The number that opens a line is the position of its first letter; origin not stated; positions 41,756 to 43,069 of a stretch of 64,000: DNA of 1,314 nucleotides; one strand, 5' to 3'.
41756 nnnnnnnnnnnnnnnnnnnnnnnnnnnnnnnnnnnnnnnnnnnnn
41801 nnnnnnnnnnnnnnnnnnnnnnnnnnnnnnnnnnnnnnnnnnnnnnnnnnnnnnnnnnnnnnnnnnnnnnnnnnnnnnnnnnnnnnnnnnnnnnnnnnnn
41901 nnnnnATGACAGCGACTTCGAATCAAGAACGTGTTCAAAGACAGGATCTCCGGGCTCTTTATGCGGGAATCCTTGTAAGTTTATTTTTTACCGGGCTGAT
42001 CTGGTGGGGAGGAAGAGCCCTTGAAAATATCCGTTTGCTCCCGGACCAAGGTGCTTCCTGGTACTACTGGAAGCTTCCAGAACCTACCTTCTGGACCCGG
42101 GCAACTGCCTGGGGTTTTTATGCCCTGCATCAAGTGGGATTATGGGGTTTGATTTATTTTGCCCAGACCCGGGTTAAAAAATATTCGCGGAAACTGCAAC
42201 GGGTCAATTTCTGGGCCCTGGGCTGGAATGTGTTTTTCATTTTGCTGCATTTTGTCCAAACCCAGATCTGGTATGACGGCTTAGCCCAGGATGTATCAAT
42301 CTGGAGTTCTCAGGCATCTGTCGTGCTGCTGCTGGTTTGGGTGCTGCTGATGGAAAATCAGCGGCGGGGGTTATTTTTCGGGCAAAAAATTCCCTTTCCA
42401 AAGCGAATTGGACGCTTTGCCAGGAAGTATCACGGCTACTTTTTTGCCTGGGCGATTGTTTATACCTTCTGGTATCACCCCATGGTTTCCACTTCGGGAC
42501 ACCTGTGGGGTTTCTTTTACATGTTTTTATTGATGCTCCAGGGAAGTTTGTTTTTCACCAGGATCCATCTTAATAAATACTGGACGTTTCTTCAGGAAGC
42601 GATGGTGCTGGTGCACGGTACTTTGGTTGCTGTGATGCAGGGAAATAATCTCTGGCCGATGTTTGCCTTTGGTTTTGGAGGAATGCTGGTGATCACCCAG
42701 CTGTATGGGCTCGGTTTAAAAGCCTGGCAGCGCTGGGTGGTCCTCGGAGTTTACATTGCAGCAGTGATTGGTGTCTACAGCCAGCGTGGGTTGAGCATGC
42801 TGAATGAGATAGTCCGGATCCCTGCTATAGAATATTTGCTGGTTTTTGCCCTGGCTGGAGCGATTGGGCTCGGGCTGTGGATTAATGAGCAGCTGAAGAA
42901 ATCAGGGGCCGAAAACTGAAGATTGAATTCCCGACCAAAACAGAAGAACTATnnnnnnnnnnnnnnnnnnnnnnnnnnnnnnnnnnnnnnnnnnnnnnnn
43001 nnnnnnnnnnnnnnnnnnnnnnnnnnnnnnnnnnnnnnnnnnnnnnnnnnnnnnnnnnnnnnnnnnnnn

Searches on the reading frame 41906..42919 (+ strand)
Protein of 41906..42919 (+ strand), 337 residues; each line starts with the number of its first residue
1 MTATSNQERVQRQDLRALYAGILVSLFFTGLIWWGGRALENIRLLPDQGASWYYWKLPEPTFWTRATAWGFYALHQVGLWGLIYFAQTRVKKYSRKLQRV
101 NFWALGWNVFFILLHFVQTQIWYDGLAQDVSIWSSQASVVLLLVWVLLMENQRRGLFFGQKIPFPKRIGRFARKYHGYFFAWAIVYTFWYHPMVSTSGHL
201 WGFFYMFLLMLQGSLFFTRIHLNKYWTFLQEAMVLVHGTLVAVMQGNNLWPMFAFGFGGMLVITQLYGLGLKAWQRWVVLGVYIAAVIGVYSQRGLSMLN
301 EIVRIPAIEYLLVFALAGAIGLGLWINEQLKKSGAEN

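Call 51: search_protein_families(library=pfam, proteins=[window:41906-42919:+], max_evalue=1)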
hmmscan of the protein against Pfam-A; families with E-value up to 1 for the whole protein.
window:41906-42919:+ (337 aa): 0 families

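Call 55: search_protein_families(library=ncbifam, proteins=[window:41906-42919:+], max_evalue=0.1)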
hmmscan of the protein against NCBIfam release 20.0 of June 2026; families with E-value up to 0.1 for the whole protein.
window:41906-42919:+ (337 aa): 0 families

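Call 57: find_homologous_proteins(query=window:41906-42919:+, max_evalue=0.001)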
Query window:41906-42919:+ (337 aa): 3461 proteins with E <= 0.001 among 6101 candidates; the best 120 are listed.
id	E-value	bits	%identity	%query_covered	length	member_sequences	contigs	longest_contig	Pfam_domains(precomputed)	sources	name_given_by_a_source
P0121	4.0e-224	762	100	100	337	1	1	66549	-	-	-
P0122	3.1e-213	726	94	100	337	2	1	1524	-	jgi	jgi:hypothetical protein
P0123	1.1e-169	583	77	99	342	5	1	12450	-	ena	-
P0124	2.8e-169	581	78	100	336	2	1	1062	-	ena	-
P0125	6.2e-168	577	79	97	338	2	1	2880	-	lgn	-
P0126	1.1e-165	569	75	99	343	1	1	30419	-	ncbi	-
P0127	1.1e-164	566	77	96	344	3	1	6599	-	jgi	-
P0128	7.0e-164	563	75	98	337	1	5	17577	-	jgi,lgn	jgi:hypothetical protein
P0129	8.7e-161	553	76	93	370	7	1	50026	-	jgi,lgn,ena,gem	-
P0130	1.8e-160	552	73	99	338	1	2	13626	-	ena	-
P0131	3.7e-160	551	73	99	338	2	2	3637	-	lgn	-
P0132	2.1e-159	549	74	97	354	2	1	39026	-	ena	-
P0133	9.8e-157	540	73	97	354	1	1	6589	-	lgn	-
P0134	1.9e-152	526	68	100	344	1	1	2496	-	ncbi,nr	ncbi:MAG: hypothetical protein MUO76_09225 [Anaerolineaceae bacterium]|nr:hypothetical protein [Anae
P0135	1.4e-151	523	70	100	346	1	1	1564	-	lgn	-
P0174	5.5e-147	508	70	93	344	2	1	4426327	-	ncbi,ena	-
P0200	2.9e-145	502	67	100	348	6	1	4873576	-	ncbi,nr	ncbi:MAG: hypothetical protein JSV36_11775 [Anaerolineae bacterium]|nr:MAG: hypothetical protein JSV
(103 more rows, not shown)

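Call 58: find_encoding_contigs(protein=P0174, flank=7000, max_places=1)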
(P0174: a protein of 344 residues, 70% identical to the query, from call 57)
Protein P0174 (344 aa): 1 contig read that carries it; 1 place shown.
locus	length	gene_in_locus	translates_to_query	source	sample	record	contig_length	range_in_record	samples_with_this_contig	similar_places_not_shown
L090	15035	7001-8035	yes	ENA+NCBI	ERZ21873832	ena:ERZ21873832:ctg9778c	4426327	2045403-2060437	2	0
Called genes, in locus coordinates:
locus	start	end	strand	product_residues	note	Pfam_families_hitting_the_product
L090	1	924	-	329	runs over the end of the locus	PF01208:URO-D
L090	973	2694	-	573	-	PF14716:HHH_8, PF00633:HHH (faint), PF14520:HHH_5, PF14791:DNA_pol_B_thumb, PF02811:PHP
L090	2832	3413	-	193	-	-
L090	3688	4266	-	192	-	-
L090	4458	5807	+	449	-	PF00685:Sulfotransfer_1, PF13469:Sulfotransfer_3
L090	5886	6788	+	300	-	PF01790:LGT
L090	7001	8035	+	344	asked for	-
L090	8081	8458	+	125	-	-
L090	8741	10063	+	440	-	PF05977:MFS_3, PF07690:MFS_1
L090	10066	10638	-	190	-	PF14317:YcxB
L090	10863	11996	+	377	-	PF02481:DNA_processg_A, PF18306:LDcluster4 (weak), PF17782:WHD_DprA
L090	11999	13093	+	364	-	PF00483:NTP_transferase, PF12804:NTP_transf_3 (faint), PF22640:ManC_GMP_beta-helix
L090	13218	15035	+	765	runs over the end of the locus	PF18930:DUF5679 (weak), PF01751:Toprim, PF01131:Topoisom_bac, PF01396:Zn_ribbon_Top1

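Call 59: find_encoding_contigs(protein=P0200, flank=7000, max_places=1)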
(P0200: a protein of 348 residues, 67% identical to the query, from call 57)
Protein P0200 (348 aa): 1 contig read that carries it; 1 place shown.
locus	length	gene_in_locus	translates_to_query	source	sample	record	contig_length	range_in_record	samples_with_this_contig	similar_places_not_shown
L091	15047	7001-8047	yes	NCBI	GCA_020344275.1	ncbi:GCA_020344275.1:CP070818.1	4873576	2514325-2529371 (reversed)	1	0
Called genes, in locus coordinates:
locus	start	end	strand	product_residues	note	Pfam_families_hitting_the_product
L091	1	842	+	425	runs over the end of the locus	PF06134:RhaA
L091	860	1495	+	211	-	PF00596:Aldolase_II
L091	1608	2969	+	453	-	-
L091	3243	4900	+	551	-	PF00122:E1-E2_ATPase, PF00702:Hydrolase, PF12710:HAD (weak), PF08282:Hydrolase_3 (faint)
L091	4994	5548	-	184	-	-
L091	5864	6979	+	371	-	PF02163:Peptidase_M50, PF00571:CBS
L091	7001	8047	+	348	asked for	-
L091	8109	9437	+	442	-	PF00083:Sugar_tr, PF07690:MFS_1, PF12832:MFS_1_like (weak), PF13347:MFS_2 (faint), PF07690:MFS_1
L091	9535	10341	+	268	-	PF18761:Heliorhodopsin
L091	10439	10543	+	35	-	PF12638:Staygreen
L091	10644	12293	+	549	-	PF00501:AMP-binding, PF13193:AMP-binding_C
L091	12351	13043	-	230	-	PF09837:DUF2064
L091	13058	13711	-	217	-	PF00535:Glycos_transf_2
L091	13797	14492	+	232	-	PF00890:FAD_binding_2 (weak), PF01266:DAO, PF01494:FAD_binding_3 (weak), PF01946:Thi4 (weak), PF12831:FAD_oxidored, PF01593:Amino_oxidase, PF13450:NAD_binding_8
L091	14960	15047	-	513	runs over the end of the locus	-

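Call 69: predict_structure(alignment_id=A2)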
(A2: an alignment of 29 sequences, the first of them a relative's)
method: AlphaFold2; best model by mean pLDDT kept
length: 337 residues; sequences in the alignment: 29
mean_pLDDT: 70.2   pTM: 0.69
mean pLDDT of the five models: 70.2, 67.6, 65.3, 62.1, 54.7
residues with pLDDT >= 90: 15; 70-90: 170; 50-70: 114; < 50: 38
segments of 3 or more residues with pLDDT < 50: 1-10, 47-54, 211-222, 246-251
pLDDT, mean of each block of 10 residues (from residue 1): 43 62 75 71 53 53 83 86 80 66 81 82 75 75 82 80 88 77 70 60 57 45 58 60 50 59 69 85 76 65 76 91 90 61
secondary structure, 60 per line:
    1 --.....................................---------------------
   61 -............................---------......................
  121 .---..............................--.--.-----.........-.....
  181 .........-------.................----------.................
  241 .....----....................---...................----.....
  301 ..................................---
elements in order: H3-39 H62-89 H99-121 H125-154 H166-174 H176-189 H197-213 H224-245 H250-269 H273-291 H296-334

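Call 72: fold_search(model_id=the predicted structure, library=pdb)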
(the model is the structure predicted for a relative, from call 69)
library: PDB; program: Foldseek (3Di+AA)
matches with E <= 10: 76; with E <= 0.001: 0
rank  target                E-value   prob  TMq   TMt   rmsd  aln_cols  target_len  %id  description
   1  8kes_C                1.4e+00  0.07  0.17  0.15  20.6       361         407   10  Cryo-EM structure of HRD1-SEL1LX3-XTP3B complex in C1 symmetry (released 2025-02-19)
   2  8qz6_A                2.0e+00  0.08  0.20  0.21  24.0       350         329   12  Structure of human ceramide synthase 6 (CerS6) bound to C16:0 (released 2024-11-13)
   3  6r7y_A                2.3e+00  0.05  0.18  0.12  23.2       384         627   12  CryoEM structure of calcium-bound human TMEM16K / Anoctamin 10 in detergent (low Ca2+, closed form) (released 2019-05-01)
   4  7sqc_1J               2.3e+00  0.04  0.11  0.11  46.6       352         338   13  Ciliary C1 central pair apparatus isolated from Chlamydomonas reinhardtii (released 2022-04-13)
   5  7sqc_1K               2.5e+00  0.03  0.11  0.11  46.1       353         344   14  Ciliary C1 central pair apparatus isolated from Chlamydomonas reinhardtii (released 2022-04-13)
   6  5yim_C                2.5e+00  0.03  0.12  0.05  29.6       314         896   10  Structure of a Legionella effector (released 2018-05-30)
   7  5cwm                  2.6e+00  0.11  0.21  0.28  15.5       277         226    7  Crystal structure of de novo designed helical repeat protein DHR64 (released 2015-12-16)
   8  5a7d_G                3.0e+00  0.08  0.18  0.18  17.1       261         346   11  Tetrameric assembly of LGN with Inscuteable (released 2016-08-03)
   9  4doj_C                3.0e+00  0.04  0.18  0.13  23.9       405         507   13  Crystal structure of BetP in outward-facing conformation (released 2012-06-06)
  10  7p3r_B                3.0e+00  0.02  0.11  0.11  41.5       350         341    8  Helical structure of the toxin MakA from Vibrio cholera (released 2022-02-23)
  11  4ry2_A                3.4e+00  0.07  0.18  0.10  23.2       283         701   13  Crystal structure of the peptidase-containing ABC transporter PCAT1 (released 2015-07-22)
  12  7rxg_A                3.4e+00  0.04  0.17  0.12  19.9       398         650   10  afTMEM16 in C18 lipid nanodiscs with MSP1E3 scaffold protein in the presence of Ca2+, full dimer (released 2022-05-18)
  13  8q1s_B                3.6e+00  0.11  0.24  0.30  11.6       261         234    8  Pathogenic mutations of human phosphorylation sites affect protein-protein interactions (released 2024-02-21)
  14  3zx6_B                3.6e+00  0.02  0.10  0.11  48.6       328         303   10  Structure of Hamp(AF1503)-Tsr fusion - Hamp (A291V) mutant (released 2012-02-29)
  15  3l0e_A                4.1e+00  0.04  0.15  0.19  18.3       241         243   11  X-ray crystal structure of a Potent Liver X Receptor Modulator (released 2010-04-07)
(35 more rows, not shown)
